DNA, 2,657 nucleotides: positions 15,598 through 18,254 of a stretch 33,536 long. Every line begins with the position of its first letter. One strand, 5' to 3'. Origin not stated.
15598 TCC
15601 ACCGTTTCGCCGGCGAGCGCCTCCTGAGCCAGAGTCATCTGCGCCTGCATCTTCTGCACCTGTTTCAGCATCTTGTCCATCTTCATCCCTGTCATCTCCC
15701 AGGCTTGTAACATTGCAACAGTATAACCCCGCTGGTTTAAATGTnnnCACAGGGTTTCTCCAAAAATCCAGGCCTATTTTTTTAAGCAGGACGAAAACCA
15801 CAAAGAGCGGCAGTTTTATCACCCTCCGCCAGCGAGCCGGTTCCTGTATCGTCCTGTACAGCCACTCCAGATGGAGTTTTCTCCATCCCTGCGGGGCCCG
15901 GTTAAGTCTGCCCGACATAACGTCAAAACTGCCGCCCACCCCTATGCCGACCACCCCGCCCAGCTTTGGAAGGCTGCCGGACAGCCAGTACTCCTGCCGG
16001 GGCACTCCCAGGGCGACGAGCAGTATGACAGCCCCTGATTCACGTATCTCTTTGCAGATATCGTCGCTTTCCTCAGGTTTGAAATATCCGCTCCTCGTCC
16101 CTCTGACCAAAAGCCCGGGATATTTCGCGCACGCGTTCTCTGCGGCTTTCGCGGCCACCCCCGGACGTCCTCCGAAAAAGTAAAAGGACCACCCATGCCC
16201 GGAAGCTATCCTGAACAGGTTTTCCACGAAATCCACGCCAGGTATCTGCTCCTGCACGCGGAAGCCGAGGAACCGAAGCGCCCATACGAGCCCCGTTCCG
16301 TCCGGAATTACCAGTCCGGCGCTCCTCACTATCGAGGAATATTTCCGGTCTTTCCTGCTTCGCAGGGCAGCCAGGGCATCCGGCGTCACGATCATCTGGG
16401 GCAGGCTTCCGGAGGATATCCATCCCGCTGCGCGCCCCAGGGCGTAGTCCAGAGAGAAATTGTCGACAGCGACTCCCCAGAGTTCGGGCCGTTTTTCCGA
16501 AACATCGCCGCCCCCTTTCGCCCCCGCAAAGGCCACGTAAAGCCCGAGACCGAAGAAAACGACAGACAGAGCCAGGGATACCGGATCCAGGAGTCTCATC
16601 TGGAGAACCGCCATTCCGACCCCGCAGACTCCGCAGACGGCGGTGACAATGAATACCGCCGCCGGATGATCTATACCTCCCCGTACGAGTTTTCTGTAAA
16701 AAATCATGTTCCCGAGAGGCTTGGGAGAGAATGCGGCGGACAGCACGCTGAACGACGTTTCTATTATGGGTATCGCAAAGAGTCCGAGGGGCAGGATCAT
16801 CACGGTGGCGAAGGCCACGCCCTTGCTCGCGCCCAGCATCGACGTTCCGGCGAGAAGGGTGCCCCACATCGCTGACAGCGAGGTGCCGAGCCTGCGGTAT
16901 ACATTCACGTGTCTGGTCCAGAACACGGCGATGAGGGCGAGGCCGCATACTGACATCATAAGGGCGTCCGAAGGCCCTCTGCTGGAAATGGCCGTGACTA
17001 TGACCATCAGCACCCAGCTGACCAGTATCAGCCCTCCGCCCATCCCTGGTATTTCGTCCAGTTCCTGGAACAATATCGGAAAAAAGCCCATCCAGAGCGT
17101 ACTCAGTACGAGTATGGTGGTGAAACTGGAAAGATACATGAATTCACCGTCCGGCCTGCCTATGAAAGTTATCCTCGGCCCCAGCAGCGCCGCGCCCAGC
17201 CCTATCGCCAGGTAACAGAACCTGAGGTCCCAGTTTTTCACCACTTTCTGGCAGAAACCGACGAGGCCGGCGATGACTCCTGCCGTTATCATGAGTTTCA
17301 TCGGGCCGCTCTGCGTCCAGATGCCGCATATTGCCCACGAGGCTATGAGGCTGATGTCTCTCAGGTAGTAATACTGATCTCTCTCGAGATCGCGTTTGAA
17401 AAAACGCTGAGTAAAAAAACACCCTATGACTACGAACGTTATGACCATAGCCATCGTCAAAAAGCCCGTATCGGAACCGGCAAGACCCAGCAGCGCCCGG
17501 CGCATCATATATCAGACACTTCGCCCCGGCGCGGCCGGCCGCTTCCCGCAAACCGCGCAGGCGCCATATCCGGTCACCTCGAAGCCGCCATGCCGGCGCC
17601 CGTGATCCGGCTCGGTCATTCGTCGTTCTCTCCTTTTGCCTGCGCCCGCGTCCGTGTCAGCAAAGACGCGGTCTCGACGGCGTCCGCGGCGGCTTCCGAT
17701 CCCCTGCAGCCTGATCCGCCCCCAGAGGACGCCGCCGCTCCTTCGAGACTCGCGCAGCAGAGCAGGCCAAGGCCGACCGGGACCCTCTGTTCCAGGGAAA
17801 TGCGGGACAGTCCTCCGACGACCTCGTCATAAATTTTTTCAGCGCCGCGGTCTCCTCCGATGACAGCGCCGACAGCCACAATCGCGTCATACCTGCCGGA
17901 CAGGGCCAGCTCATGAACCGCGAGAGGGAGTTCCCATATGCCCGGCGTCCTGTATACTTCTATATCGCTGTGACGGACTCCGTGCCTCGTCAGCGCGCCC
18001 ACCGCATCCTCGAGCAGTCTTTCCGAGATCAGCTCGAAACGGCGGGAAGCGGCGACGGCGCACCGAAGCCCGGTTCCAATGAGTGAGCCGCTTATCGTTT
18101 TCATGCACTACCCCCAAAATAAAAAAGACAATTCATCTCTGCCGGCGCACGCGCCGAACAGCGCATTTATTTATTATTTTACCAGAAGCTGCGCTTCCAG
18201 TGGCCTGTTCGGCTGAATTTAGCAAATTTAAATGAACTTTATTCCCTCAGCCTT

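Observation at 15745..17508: Pseudoenzyme-enzyme fusion: degenerate WecA/TagO-like membrane domain joined to a TagA/WecG (GT26) transferase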

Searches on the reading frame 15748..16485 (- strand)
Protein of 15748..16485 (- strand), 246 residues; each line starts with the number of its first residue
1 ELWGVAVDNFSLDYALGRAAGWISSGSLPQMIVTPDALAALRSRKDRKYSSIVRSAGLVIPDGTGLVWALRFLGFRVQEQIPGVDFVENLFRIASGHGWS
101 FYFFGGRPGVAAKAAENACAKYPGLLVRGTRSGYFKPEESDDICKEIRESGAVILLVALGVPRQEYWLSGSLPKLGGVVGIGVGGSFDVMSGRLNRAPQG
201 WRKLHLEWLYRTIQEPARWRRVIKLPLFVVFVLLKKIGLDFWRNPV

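Call 48: search_solved_structures(query=window:15748-16485:-, max_evalue=0.00001, show_alignments=1)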
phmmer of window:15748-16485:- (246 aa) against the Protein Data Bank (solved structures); distinct sequences matched with E-value up to 0.00001: 3.
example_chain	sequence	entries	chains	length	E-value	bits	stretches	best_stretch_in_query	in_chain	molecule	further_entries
7mpk_A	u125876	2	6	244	2.8e-47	164.3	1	2-236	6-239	N-acetylglucosaminyldiphosphoundecaprenol N-acetyl-beta-D-mannosaminyltransferase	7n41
5wb4_A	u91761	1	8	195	1.1e-32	116.4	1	2-192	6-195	N-acetylglucosaminyldiphosphoundecaprenol N-acetyl-beta-D-mannosaminyltransferase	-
5wfg_A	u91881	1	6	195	2.1e-32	115.5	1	2-192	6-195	N-acetylglucosaminyldiphosphoundecaprenol N-acetyl-beta-D-mannosaminyltransferase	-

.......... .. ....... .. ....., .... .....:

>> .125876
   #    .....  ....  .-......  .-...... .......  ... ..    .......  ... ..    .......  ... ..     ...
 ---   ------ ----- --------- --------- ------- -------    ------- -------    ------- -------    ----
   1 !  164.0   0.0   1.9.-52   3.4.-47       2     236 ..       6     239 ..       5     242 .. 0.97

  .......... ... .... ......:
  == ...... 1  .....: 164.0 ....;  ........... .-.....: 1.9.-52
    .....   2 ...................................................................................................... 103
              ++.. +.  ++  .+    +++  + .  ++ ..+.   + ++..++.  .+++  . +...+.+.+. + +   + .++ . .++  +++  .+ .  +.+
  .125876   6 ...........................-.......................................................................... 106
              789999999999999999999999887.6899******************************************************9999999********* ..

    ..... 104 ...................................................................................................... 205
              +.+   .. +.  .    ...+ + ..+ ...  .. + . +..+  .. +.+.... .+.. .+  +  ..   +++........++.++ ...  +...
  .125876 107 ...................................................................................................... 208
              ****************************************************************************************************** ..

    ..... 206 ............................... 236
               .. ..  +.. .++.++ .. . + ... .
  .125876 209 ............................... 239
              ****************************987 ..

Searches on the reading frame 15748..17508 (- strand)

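Call 4: search_protein_families(library=pfam, proteins=[window:15748-17508:-], max_evalue=10)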
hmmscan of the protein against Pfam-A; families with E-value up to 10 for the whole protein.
window:15748-17508:- (587 aa): 1 family
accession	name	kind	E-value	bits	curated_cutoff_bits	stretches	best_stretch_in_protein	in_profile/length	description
PF03808.19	Glyco_tran_WecG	-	9.7e-60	201.6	27.4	1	397-563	1-167/168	Glycosyl transferase WecG/TagA/CpsF family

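Call 5: search_protein_families(library=ncbifam, proteins=[window:15748-17508:-], max_evalue=10)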
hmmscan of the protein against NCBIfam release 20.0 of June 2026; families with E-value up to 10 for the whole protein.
window:15748-17508:- (587 aa): 5 families
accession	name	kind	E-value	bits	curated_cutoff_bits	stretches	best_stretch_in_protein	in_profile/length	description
TIGR00696.1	wecG_tagA_cpsF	superfamily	5.1e-46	156.6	69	1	393-567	2-176/178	WecB/TagA/CpsF family glycosyltransferase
NF041710.1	UDPacetylman_taseTarA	equivalog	1.4e-37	129.5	350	1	372-577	41-244/247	N-acetylglucosaminyldiphosphoundecaprenol N-acetyl-beta-D-mannosaminyltransferase TarA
NF002980.1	PRK03692.1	equivalog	2.5e-36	125.3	323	1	375-577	37-239/240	lipopolysaccharide N-acetylmannosaminouronosyltransferase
NF041872.1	EPS_EpsA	equivalog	1.8e-32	112.8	500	1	386-565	62-245/265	exopolysaccharide biosynthesis glycosyltransferase EpsA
NF033411.1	small_mem_YnhF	equivalog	0.3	11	30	1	72-86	9-23/29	cytochrome bd-I oxidase subunit CydH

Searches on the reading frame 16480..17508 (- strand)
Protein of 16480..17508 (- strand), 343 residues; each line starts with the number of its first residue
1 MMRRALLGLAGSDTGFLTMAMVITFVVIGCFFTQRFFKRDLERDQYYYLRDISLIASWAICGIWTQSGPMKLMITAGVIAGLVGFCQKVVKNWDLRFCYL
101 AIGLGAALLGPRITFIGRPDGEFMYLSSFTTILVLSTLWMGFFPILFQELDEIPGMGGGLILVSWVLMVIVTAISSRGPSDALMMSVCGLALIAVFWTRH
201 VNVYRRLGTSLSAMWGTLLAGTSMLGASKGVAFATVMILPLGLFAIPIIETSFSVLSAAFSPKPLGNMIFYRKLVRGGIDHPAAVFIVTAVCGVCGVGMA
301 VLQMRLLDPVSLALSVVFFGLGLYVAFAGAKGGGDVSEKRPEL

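Call 4: search_protein_families(library=pfam, proteins=[window:16480-17508:-], max_evalue=10)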
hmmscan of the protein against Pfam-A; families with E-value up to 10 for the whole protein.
window:16480-17508:- (343 aa): 2 families
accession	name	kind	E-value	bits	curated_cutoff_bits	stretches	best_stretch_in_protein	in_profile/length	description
PF10164.14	BRI3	-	0.12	13.3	25.9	1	279-328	47-93/106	Brain protein I3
PF06374.16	NDUF_C2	-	0.36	11.5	24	1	67-108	11-51/109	NADH-ubiquinone oxidoreductase subunit b14.5b (NDUFC2)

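Call 5: search_protein_families(library=ncbifam, proteins=[window:16480-17508:-], max_evalue=10)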
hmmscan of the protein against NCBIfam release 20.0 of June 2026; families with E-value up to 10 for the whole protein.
window:16480-17508:- (343 aa): 1 family
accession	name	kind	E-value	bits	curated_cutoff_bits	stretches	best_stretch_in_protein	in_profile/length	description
NF033411.1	small_mem_YnhF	equivalog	0.16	11.9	30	1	72-86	9-23/29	cytochrome bd-I oxidase subunit CydH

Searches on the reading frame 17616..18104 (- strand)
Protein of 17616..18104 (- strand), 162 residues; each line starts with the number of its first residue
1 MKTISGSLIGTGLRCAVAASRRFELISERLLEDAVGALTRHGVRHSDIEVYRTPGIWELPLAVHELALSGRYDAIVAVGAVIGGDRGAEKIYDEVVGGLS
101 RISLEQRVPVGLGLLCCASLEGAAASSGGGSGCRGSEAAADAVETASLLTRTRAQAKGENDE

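Call 58: search_protein_families(library=pfam, proteins=[window:17616-18104:-], max_evalue=0.001)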
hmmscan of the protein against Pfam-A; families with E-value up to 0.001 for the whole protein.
window:17616-18104:- (162 aa): 1 family
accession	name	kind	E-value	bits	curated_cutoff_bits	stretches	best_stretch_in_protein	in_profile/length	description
PF00885.24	DMRL_synthase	-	4.2e-31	108.1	26.7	1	13-149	2-138/139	6,7-dimethyl-8-ribityllumazine synthase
